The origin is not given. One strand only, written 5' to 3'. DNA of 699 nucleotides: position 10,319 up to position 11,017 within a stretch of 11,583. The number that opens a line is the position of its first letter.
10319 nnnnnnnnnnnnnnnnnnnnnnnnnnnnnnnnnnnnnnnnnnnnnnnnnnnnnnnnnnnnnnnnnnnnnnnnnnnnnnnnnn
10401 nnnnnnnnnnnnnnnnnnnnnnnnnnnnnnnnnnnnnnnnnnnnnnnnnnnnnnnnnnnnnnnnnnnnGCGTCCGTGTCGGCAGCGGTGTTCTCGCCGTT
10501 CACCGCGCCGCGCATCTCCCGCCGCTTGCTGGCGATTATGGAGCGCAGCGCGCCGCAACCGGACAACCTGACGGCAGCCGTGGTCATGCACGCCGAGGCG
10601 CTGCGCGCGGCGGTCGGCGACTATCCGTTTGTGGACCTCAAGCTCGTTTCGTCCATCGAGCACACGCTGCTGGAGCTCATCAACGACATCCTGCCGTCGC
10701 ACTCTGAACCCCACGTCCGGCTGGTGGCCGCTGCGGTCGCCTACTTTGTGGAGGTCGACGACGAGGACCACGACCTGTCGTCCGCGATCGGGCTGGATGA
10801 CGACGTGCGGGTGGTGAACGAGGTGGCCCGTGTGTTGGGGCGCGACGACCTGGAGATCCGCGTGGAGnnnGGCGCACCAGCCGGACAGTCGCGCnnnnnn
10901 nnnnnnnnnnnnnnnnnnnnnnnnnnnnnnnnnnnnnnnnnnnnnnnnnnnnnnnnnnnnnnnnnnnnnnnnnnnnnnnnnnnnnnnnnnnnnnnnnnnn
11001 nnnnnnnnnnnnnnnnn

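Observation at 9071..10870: Enhancer-binding protein with inverted regulatory logic: no N-terminal sensor, but a ~175-aa extension after the DNA-binding HTH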

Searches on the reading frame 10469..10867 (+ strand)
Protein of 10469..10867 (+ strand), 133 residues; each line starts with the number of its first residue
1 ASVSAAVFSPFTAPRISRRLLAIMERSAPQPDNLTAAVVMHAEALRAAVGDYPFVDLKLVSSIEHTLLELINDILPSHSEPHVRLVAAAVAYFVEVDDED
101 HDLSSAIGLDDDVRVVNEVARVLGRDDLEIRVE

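Call 4: search_protein_families(library=pfam, proteins=[window:10481-10867:+], max_evalue=0.01)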
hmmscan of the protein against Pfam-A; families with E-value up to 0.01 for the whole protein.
window:10481-10867:+ (129 aa): 0 families

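Call 5: search_protein_families(library=ncbifam, proteins=[window:10481-10867:+], max_evalue=0.01)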
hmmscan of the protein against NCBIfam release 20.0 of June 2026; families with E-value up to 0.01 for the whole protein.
window:10481-10867:+ (129 aa): 0 families

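Call 10: search_protein_families(library=pfam, proteins=[window:10481-10867:+], max_evalue=10)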
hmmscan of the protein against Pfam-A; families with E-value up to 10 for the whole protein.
window:10481-10867:+ (129 aa): 0 families

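Call 23: search_protein_representatives(alignment_id=A2)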
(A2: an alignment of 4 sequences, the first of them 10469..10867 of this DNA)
Query: 4 sequences, 133 profile positions. Proteins with E-value up to 0.001 (for the whole library): 783; up to 1e-10: 205; up to 1e-30: 1. The best 150 are listed.
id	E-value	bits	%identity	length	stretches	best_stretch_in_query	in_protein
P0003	1.0e-63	229.9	-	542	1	1-133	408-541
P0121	6.0e-22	94.7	-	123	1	17-133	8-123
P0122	1.3e-21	93.6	-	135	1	22-130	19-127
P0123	1.4e-21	93.6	-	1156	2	20-128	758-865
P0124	2.4e-21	92.8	-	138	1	18-133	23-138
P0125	1.9e-20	89.9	-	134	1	15-131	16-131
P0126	1.8e-19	86.7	-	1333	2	19-127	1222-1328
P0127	2.4e-19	86.3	-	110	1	34-131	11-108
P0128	1.2e-18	84.0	-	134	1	21-129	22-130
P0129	1.3e-18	83.9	-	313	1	2-76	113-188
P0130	5.3e-18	82.0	-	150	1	20-128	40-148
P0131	1.4e-17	80.6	-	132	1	21-132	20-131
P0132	2.0e-17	80.1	-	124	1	21-131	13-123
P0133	4.0e-17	79.1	-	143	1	19-130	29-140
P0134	4.3e-17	79.0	-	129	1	20-132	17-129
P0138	1.2e-16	77.6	-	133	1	14-132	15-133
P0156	7.4e-15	71.8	-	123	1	23-129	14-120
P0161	1.1e-14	71.3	-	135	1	24-130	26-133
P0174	3.5e-14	69.6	-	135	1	28-132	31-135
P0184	6.6e-14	68.7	-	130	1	17-132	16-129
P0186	8.6e-14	68.4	-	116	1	30-131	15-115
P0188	9.2e-14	68.3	-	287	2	26-124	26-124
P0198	2.4e-13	66.9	-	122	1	21-129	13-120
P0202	3.2e-13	66.5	-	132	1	27-130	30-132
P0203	3.9e-13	66.2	-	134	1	18-132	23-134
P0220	1.2e-12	64.7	-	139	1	19-132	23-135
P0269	1.1e-11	61.5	-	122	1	23-132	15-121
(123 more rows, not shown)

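Call 24: search_protein_families(library=pfam, proteins=[P0121, P0122, P0124, P0125, P0128, P0131, P0123, P0126, P0129, P0188], max_evalue=0.01)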
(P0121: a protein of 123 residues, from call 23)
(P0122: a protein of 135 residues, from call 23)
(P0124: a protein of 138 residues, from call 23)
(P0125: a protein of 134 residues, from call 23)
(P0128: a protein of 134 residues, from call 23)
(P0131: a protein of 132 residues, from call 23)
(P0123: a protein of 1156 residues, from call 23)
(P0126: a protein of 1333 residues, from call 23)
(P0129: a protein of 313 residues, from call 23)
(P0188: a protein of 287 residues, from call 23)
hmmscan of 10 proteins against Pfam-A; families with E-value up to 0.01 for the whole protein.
P0121 (123 aa): 0 families

P0122 (135 aa): 0 families

P0124 (138 aa): 0 families

P0125 (134 aa): 0 families

P0128 (134 aa): 0 families

P0131 (132 aa): 0 families

P0123 (1156 aa): 2 families
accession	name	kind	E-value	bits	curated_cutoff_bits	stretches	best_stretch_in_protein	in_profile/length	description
PF03118.21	RNA_pol_A_CTD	-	5.8e-18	64.8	23.8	2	114-171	9-66/67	Bacterial RNA polymerase, alpha chain C terminal domain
PF04545.22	Sigma70_r4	-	7.1e-09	35.5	24.1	1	212-255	9-49/50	Sigma-70, region 4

P0126 (1333 aa): 3 families
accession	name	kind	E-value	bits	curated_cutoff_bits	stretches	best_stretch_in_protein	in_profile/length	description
PF03118.21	RNA_pol_A_CTD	-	6.8e-07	29.4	23.8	0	402-457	11-66/67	Bacterial RNA polymerase, alpha chain C terminal domain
PF04545.22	Sigma70_r4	-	1.4e-05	24.9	24.1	1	583-633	3-49/50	Sigma-70, region 4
PF16007.11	DUF4777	-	3e-05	24.6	34.4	0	904-938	7-41/66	Domain of unknown function (DUF4777)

P0129 (313 aa): 2 families
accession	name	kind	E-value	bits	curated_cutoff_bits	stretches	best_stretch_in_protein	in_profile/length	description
PF18024.7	HTH_50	-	3.5e-05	23.8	27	1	39-84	4-49/50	Helix-turn-helix domain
PF12840.13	HTH_20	-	0.0079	16.6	27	0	60-82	20-42/51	Helix-turn-helix domain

P0188 (287 aa): 0 families

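Call 25: search_protein_families(library=ncbifam, proteins=[P0121, P0122, P0124, P0125, P0128, P0131, P0123, P0126, P0129, P0188], max_evalue=0.01)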
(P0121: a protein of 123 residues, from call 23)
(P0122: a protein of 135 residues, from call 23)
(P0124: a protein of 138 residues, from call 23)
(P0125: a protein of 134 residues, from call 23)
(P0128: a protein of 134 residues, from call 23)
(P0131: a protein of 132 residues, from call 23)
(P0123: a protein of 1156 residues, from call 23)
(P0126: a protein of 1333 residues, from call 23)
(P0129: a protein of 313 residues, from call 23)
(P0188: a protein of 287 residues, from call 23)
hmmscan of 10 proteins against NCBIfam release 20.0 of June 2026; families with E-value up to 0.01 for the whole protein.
P0121 (123 aa): 0 families

P0122 (135 aa): 0 families

P0124 (138 aa): 0 families

P0125 (134 aa): 0 families

P0128 (134 aa): 0 families

P0131 (132 aa): 0 families

P0123 (1156 aa): 29 families (the best 25 are shown)
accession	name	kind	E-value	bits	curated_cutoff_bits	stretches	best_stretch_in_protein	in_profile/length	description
NF003519.0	PRK05182.2-5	equivalog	8.8e-13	47.9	277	2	114-172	251-309/320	DNA-directed RNA polymerase subunit alpha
NF003514.0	PRK05182.1-4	equivalog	6e-12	44.8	434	2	113-177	244-308/338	DNA-directed RNA polymerase subunit alpha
TIGR02027.1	rpoA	equivalog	5.2e-11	42.3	227.8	1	113-172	231-290/298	DNA-directed RNA polymerase subunit alpha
NF003513.0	PRK05182.1-2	equivalog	1.3e-08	34.2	302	1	114-172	252-310/338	DNA-directed RNA polymerase subunit alpha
NF003517.0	PRK05182.2-3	equivalog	3.3e-08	32.9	356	1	114-171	255-312/344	DNA-directed RNA polymerase subunit alpha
TIGR02393.1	RpoD_Cterm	equivalog_domain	4e-08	33.2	354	1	205-256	174-226/238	RNA polymerase sigma factor RpoD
NF003515.0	PRK05182.2-1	equivalog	9.4e-08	31.7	406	1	115-173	248-306/314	DNA-directed RNA polymerase subunit alpha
TIGR02997.1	Sig70-cyanoRpoD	subfamily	1.6e-07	30.9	384.5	1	204-254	246-297/298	RNA polymerase sigma factor, RpoD/SigA family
NF003518.0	PRK05182.2-4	equivalog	5.6e-07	29.1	523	1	114-173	245-304/312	DNA-directed RNA polymerase subunit alpha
NF006666.0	PRK09210.1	equivalog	5.7e-07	29.2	572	1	208-256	309-358/370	RNA polymerase sigma factor RpoD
NF004208.0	PRK05658.1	equivalog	1.5e-06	27.5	555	1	206-255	567-617/631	RNA polymerase sigma factor RpoD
TIGR02392.1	rpoH_proteo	equivalog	1.8e-06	27.8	323.1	1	203-255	214-265/270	RNA polymerase sigma factor RpoH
NF005693.0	PRK07500.1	equivalog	2.1e-06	27.1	315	1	172-256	192-275/289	RNA polymerase factor sigma-32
NF004615.0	PRK05949.1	subfamily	2.1e-06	26.9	530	1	203-256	262-316/327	RNA polymerase sigma factor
TIGR02394.1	rpoS_proteo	equivalog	3.1e-06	26.9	378.7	1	201-256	216-272/285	RNA polymerase sigma factor RpoS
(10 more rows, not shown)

P0126 (1333 aa): 21 families
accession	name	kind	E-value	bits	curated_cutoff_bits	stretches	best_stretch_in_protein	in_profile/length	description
NF041931.2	MzaA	equivalog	1.7e-09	37.1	800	1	580-637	649-706/726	MZA anti-phage system associated sigma-70 family RNA polymerase sigma factor MzaA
NF004207.0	PRK05657.1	equivalog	5.3e-09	35.9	394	1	582-633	263-314/329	RNA polymerase sigma factor RpoS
TIGR02394.1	rpoS_proteo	equivalog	9.8e-08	31.8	378.7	1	579-633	217-271/285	RNA polymerase sigma factor RpoS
TIGR02393.1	RpoD_Cterm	equivalog_domain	5.7e-07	29.4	354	1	582-636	174-228/238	RNA polymerase sigma factor RpoD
TIGR02997.1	Sig70-cyanoRpoD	subfamily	2.3e-06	27.1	384.5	1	581-633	246-298/298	RNA polymerase sigma factor, RpoD/SigA family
NF004208.0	PRK05658.1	equivalog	2.3e-06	26.9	555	1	582-633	566-617/631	RNA polymerase sigma factor RpoD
NF005643.0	PRK07406.1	equivalog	5.2e-06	25.8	500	1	583-640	334-391/397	RNA polymerase sigma factor RpoD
NF004561.0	PRK05901.1-3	equivalog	1.4e-05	24.4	582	1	591-637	482-528/537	RNA polymerase sigma factor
NF004562.0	PRK05901.1-4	equivalog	1.7e-05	23.5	779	1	585-635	493-543/571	RNA polymerase sigma factor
NF005642.0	PRK07405.1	subfamily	3.1e-05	23.3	524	1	584-637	257-310/318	RNA polymerase sigma factor SigD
NF006666.0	PRK09210.1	equivalog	5e-05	22.8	572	1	590-637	314-361/370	RNA polymerase sigma factor RpoD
NF004566.0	PRK05901.2-4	equivalog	0.0002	20.7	531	1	603-633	401-431/448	RNA polymerase sigma factor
NF005920.0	PRK07921.1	subfamily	0.00026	20.1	464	1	579-634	261-316/328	RNA polymerase sigma factor SigB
NF005693.0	PRK07500.1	equivalog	0.00031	20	315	1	603-634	244-275/289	RNA polymerase factor sigma-32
NF004560.0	PRK05901.1-1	equivalog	0.00032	19.9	711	1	594-637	464-507/516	RNA polymerase sigma factor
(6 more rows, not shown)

P0129 (313 aa): 0 families

P0188 (287 aa): 0 families

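Call 33: search_protein_families(library=pfam, alignment_id=A3, max_evalue=10)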
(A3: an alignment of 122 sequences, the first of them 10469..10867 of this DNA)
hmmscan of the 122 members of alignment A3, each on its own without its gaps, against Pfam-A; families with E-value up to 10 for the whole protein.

A. member 1, window:10469-10867:+ (133 aa): 0 families

B. families by the number of members that match (of 122 scanned): 79 families (the first 25 are shown)
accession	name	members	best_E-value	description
PF06803.17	DUF1232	11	1.8e-05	Protein of unknown function (DUF1232)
PF05957.18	DUF883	4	0.04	DUF883 N-terminal domain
PF10929.13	DUF2811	3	0.068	Protein of unknown function (DUF2811)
PF13977.11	TetR_C_6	2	0.017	BetI-type transcriptional repressor, C-terminal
PF06299.18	DUF1045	2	0.021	Protein of unknown function (DUF1045)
PF19979.4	DUF6415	2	0.047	Family of unknown function (DUF6415)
PF09498.15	DUF2388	2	0.11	Protein of unknown function (DUF2388)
PF13646.12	HEAT_2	1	0.0022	HEAT repeats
PF24430.1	DUF7553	1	0.003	Family of unknown function (DUF7553)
PF23219.2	LAMB1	1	0.0034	LAMB1-4 helical domain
PF22733.1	NNH1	1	0.0044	NACHT N-terminal Helical domain 1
PF07527.18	Hairy_orange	1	0.01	Hairy Orange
PF12592.13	ATPase_RavA_C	1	0.013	ATPase, RavA, C-terminal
PF13466.11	STAS_2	1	0.013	STAS domain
PF09432.15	THP2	1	0.014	Tho complex subunit THP2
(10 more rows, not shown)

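Call 36: predict_structure(alignment_id=A3)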
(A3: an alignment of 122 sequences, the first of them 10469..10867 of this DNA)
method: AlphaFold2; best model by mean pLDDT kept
length: 133 residues; sequences in the alignment: 122
mean_pLDDT: 85.4   pTM: 0.82
mean pLDDT of the five models: 85.4, 85.3, 85.0, 84.5, 83.8
residues with pLDDT >= 90: 73; 70-90: 45; 50-70: 13; < 50: 2
segments of 3 or more residues with pLDDT < 50: none
pLDDT, mean of each block of 10 residues (from residue 1): 75 76 81 95 93 92 97 83 91 74 63 94 95 89
secondary structure, 60 per line:
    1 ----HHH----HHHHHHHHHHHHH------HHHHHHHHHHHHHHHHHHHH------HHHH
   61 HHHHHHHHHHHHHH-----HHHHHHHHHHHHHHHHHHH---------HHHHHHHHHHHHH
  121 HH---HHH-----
elements in order: H12-24 H31-50 H57-74 H80-98 H108-122

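Call 39: find_homologous_proteins(query=A3, max_evalue=0.00001)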
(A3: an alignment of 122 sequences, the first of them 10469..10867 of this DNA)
Query A3 (122 sequences) (133 aa, profile of the alignment): 51 proteins with E <= 0.00001 among 6770 candidates.
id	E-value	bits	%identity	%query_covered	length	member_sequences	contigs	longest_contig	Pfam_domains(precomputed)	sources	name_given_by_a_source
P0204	2.8e-30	123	29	87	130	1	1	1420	-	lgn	-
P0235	1.3e-29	121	35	65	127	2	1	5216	-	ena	-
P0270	1.6e-28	117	32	86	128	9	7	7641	-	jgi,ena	-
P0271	2.2e-28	117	43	68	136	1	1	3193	-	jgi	-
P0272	7.0e-28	115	36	77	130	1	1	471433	-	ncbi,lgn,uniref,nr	ncbi:hypothetical protein [Halobacillus litoralis]|uniref:hypothetical protein n=1 Tax=Halobacillus 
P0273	1.2e-27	115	28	77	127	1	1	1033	-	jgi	jgi:uncharacterized membrane protein YkvA (DUF1232 family)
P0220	1.6e-27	114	29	83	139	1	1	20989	-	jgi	jgi:uncharacterized membrane protein YkvA (DUF1232 family)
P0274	1.6e-27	114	28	77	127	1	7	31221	-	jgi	jgi:uncharacterized membrane protein YkvA (DUF1232 family)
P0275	1.8e-27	114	38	73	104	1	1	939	-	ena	-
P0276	1.9e-27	114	31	74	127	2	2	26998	-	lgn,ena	-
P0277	2.1e-27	114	29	77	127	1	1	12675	-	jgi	jgi:uncharacterized membrane protein YkvA (DUF1232 family)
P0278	2.1e-27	114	40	57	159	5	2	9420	-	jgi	-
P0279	2.3e-27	114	28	77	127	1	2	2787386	-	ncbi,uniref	ncbi:hypothetical protein ACPF7I_01860 [Anoxybacillus sp. D401a]|uniref:hypothetical protein n=1 Tax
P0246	3.4e-27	113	31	83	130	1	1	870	-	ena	-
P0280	4.7e-27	113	27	80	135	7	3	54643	-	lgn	-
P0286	3.4e-26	110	29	84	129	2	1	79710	-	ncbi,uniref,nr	ncbi:hypothetical protein [Aquibacillus albus]|uniref:Uncharacterized membrane protein YkvA (DUF1232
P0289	5.8e-26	109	30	77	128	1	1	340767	-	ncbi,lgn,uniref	ncbi:hypothetical protein [Priestia megaterium]|uniref:hypothetical protein n=1 Tax=Priestia megater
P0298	1.4e-23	101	30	77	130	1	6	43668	-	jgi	jgi:uncharacterized membrane protein YkvA (DUF1232 family)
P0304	8.3e-23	99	27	74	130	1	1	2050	-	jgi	jgi:uncharacterized membrane protein YkvA (DUF1232 family)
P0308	3.1e-22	97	33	70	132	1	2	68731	-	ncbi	-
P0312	2.3e-21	94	51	26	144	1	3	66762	-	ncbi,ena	-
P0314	2.5e-18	84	50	41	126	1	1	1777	-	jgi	jgi:uncharacterized membrane protein YkvA (DUF1232 family)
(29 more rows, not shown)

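Call 41: find_encoding_contigs(protein=P0289, flank=5000, max_places=1)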
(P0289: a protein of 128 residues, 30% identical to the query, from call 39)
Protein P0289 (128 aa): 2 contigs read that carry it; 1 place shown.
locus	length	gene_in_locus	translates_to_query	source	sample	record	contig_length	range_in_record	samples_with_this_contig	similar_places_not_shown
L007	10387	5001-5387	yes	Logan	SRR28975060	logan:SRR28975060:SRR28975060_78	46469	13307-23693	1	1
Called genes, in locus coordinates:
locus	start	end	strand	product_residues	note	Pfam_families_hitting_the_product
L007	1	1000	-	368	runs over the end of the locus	PF14130:Cap4_nuclease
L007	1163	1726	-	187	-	PF00533:BRCT (weak)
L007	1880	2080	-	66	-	-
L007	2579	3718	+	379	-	-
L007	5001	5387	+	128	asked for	-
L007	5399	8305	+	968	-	PF00176:SNF2-rel_dom, PF04851:ResIII, PF00271:Helicase_C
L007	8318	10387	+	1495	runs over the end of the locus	PF02384:N6_Mtase (faint), PF20473:MmeI_Mtase (weak), PF07669:Eco57I (faint)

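Call 42: find_encoding_contigs(protein=P0308, flank=5000, max_places=1)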
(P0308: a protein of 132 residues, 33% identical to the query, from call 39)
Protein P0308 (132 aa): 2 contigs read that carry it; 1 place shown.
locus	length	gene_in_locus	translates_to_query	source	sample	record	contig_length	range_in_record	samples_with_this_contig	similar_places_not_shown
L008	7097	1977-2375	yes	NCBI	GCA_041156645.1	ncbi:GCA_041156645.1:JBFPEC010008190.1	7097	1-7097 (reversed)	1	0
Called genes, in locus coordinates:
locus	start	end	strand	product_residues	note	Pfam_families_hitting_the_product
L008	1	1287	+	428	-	?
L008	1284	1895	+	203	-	PF02525:Flavodoxin_2, PF03358:FMN_red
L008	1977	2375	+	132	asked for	-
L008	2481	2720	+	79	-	PF13744:HTH_37 (weak), PF13560:HTH_31 (weak), PF12844:HTH_19 (weak), PF13413:HTH_25 (weak)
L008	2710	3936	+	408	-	PF13657:Couple_hipA, PF07804:HipA_C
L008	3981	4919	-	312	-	PF01145:Band_7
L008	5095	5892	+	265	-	PF06182:ABC2_membrane_6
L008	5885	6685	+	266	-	PF06182:ABC2_membrane_6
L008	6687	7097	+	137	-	?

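Call 43: find_encoding_contigs(protein=P0280, flank=5000, max_places=1)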
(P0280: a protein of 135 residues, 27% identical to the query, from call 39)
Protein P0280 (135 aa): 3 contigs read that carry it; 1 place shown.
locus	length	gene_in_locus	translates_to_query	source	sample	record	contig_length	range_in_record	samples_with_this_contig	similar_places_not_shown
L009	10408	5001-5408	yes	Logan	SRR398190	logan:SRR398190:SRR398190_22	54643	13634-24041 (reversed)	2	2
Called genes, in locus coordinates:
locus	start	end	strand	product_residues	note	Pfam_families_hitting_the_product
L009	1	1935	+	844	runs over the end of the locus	PF12102:MrcB_N, PF07728:AAA_5 (weak)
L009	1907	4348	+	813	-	PF09823:DUF2357, PF04411:PDDEXK_7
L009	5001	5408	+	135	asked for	-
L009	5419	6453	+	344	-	PF00176:SNF2-rel_dom, PF04851:ResIII, PF00270:DEAD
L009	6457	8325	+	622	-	PF00271:Helicase_C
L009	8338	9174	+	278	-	-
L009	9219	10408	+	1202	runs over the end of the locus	PF02384:N6_Mtase (faint), PF20473:MmeI_Mtase (weak), PF07669:Eco57I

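Call 44: find_encoding_contigs(protein=P0312, flank=5000, max_places=1)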
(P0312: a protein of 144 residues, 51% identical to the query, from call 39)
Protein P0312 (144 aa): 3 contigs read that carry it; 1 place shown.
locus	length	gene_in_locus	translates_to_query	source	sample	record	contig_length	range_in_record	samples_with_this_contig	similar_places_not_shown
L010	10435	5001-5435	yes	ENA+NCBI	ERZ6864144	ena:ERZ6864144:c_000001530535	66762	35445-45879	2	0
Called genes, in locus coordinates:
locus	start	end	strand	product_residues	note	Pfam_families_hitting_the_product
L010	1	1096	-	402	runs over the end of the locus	PF01266:DAO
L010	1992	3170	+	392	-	PF00266:Aminotran_5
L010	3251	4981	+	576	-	-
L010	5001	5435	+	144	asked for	-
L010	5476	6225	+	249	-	PF08241:Methyltransf_11, PF13649:Methyltransf_25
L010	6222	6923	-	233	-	PF01427:Peptidase_M15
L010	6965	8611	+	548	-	PF00890:FAD_binding_2 (faint), PF01134:GIDA (faint), PF01266:DAO, PF01946:Thi4 (weak), PF03486:HI0933_like (faint), PF12831:FAD_oxidored (weak), PF01593:Amino_oxidase, PF13450:NAD_binding_8, +1 more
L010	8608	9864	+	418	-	PF01979:Amidohydro_1, PF07969:Amidohydro_3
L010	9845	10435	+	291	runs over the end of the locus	PF00296:Bac_luciferase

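Call 45: search_protein_families(library=padloc, proteins=[window:10469-10867:+, P0289, P0280, P0308, P0121], max_evalue=0.01)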
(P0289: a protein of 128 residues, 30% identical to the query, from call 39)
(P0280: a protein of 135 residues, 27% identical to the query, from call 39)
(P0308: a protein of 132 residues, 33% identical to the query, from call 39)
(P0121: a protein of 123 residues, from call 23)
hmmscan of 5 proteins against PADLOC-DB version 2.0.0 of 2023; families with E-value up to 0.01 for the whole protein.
window:10469-10867:+ (133 aa): 0 families

P0289 (128 aa): 0 families

P0280 (135 aa): 0 families

P0308 (132 aa): 0 families

P0121 (123 aa): 0 families

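Call 49: find_related_loci(query=A4, collection=genome_contigs, flank=6000)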
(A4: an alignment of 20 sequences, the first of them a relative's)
Query A4 (135 aa) in genome_contigs; peptide patterns used: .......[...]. (x = any residue, [..] = any of these).
205 stretches matched a pattern; 62 encode a relative of the query (tblastn E <= 1e-3); 62 distinct loci.
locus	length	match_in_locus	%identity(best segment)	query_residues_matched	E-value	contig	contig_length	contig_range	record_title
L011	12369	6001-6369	46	3-125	2e-24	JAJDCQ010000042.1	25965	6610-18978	MAG: Planctomycetota bacterium isolate OFTM393 OFTM393_41, whole genome shotgun sequence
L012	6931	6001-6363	39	6-127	6e-22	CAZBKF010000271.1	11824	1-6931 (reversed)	MAG TPA_asm: uncultured Rickettsiales bacterium isolate binchicken_co141_65 genome assembly, contig: NODE_21678_length_1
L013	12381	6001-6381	37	1-127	2e-21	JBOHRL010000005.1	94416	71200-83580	MAG: Longimicrobiales bacterium isolate M3-S_metabat2.bin.202_sub k127_4367965, whole genome shotgun sequence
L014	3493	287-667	39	1-128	1e-20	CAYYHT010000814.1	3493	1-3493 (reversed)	MAG TPA_asm: uncultured Enterobacteriaceae bacterium isolate binchicken_co46_45 genome assembly, contig: NODE_61223_leng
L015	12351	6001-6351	42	7-127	4e-20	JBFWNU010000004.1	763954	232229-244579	MAG: Vulcanimicrobiota bacterium isolate CA_2019_TPBF_12 NODE_58_length_763954_cov_36.999521_TPBF, whole genome shotgun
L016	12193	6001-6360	36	4-127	1e-18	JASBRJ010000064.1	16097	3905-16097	MAG: bacterium isolate BWSM_10 k141_287325, whole genome shotgun sequence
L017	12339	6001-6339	41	16-127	2e-18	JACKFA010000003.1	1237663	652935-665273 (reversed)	MAG: Deltaproteobacteria bacterium isolate HK-STAS-MYXO-48 HK-STAS-MYXO-48_3, whole genome shotgun sequence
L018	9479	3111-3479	43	4-127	1e-17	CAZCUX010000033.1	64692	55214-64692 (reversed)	MAG TPA_asm: uncultured Enterobacterales bacterium isolate SRP319275_co3_91 genome assembly, contig: NODE_598_length_646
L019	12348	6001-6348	35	14-128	2e-15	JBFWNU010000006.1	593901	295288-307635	MAG: Vulcanimicrobiota bacterium isolate CA_2019_TPBF_12 NODE_99_length_593901_cov_36.045719_TPBF, whole genome shotgun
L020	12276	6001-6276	41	45-133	5e-15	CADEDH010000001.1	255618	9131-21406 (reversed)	MAG: uncultured actinobacterium isolate Actinobacteria sp. RBC023 genome assembly, contig: MAG023_1, whole genome shotgu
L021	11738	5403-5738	37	16-127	1e-14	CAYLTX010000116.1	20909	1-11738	MAG TPA_asm: uncultured Bradymonadales bacterium isolate SRP332253_co1_289 genome assembly, contig: NODE_4031_length_209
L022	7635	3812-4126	39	23-128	4e-14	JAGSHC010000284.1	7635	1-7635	MAG: Deltaproteobacteria bacterium isolate GY13CH_bin.27 k141_188248_length_7635_cov_10.6286, whole genome shotgun seque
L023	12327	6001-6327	39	15-127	2e-13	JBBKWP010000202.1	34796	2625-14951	MAG: Candidatus Xenobia bacterium isolate metabat_bins.273 k119_1134442, whole genome shotgun sequence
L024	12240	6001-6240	44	47-127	3e-13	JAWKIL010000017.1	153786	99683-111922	MAG: Acidimicrobiales bacterium isolate BC2.78 BC2.78.fa-17, whole genome shotgun sequence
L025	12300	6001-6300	39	31-131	4e-13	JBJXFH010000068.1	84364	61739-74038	MAG: Acidimicrobiales bacterium isolate F1F2.bin.495 k127_1189841, whole genome shotgun sequence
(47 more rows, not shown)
